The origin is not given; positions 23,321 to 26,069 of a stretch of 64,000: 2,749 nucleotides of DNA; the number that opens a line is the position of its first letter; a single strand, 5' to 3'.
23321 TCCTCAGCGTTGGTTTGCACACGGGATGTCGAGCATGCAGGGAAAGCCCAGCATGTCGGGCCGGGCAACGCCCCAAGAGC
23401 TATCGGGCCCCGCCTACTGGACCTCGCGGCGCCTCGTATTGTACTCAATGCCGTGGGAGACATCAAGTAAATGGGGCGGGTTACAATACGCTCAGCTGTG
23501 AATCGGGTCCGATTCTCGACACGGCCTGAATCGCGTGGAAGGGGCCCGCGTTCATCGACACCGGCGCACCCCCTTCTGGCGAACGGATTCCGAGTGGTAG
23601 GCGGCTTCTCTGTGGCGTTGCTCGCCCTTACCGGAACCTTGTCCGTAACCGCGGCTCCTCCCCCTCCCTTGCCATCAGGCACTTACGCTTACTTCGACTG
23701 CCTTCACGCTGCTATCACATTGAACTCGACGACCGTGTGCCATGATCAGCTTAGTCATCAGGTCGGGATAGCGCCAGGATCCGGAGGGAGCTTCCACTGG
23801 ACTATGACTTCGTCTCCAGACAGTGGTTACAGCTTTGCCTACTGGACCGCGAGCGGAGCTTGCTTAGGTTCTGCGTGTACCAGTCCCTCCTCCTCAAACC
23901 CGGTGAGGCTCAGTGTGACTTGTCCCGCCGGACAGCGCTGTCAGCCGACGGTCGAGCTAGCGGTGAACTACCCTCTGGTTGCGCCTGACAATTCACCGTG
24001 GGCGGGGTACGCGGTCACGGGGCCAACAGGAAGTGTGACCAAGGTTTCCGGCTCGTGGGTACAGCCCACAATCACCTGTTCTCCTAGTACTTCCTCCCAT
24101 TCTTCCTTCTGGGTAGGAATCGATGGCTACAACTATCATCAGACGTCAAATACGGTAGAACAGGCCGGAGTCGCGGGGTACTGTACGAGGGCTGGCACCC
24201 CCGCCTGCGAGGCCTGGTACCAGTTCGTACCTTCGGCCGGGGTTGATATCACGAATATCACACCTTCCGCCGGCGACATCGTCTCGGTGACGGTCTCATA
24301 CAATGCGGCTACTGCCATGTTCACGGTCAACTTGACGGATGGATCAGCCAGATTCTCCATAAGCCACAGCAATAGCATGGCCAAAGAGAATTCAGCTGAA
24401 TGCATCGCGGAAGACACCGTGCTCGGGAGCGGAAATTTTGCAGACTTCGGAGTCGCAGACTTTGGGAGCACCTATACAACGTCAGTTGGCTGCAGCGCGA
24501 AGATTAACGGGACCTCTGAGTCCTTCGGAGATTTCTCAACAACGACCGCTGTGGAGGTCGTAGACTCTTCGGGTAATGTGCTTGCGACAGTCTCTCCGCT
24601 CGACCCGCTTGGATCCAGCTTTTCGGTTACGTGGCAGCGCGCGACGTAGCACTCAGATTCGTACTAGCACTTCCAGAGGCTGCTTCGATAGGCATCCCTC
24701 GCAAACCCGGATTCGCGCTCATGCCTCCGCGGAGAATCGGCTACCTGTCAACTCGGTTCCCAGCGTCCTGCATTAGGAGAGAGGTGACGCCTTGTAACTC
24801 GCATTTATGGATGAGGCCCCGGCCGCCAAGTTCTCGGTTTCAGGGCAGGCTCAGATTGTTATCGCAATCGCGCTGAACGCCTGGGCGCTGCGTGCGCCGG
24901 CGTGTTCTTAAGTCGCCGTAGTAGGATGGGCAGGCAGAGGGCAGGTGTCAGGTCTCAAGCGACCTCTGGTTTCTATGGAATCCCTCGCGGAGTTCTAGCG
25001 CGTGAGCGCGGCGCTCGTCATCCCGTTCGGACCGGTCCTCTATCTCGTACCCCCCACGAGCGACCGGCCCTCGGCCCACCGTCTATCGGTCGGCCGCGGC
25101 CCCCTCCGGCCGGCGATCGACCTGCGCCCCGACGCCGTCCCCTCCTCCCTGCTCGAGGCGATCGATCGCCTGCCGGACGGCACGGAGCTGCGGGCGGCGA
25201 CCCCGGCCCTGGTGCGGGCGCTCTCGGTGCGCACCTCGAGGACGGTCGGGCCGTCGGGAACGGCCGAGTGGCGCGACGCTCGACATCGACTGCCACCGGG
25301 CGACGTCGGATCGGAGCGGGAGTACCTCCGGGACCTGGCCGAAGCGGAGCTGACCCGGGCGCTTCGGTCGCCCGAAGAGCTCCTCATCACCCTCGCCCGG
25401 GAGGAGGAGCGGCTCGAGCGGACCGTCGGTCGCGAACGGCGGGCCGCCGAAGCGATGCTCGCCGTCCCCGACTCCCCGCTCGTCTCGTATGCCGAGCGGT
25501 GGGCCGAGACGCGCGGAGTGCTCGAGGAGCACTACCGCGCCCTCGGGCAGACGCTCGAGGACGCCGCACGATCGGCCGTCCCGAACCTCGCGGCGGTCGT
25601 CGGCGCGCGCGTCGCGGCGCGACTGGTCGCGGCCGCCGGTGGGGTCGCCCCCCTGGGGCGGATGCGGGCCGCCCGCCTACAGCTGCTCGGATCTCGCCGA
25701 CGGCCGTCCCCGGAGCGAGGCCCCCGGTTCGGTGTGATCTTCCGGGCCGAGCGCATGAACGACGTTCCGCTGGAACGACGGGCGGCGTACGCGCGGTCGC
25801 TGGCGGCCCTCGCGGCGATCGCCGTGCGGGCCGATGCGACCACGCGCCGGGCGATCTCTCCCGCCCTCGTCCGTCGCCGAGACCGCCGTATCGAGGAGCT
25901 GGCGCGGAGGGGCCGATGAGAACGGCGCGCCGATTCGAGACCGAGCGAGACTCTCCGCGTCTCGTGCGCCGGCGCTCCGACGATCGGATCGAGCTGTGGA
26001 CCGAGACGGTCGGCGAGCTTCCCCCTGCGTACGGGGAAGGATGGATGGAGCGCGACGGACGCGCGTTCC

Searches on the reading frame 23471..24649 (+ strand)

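Call 62: search_protein_families(library=pfam, proteins=[window:23471-24649:+], max_evalue=0.001)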
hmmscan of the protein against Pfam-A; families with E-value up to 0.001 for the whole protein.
window:23471-24649:+ (392 aa): 1 family
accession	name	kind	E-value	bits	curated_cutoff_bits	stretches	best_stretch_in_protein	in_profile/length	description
PF01828.24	Peptidase_A4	-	1.8e-28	99.9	22.3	1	176-374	2-194/206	Peptidase A4 family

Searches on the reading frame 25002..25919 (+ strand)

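Call 62: search_protein_families(library=pfam, proteins=[window:25002-25919:+], max_evalue=0.001)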
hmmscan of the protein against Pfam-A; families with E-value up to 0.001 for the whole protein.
window:25002-25919:+ (305 aa): 1 family
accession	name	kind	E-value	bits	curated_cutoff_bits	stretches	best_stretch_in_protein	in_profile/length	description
PF01798.23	Nop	-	4.5e-18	66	25.4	1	174-283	96-212/228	snoRNA binding domain, fibrillarin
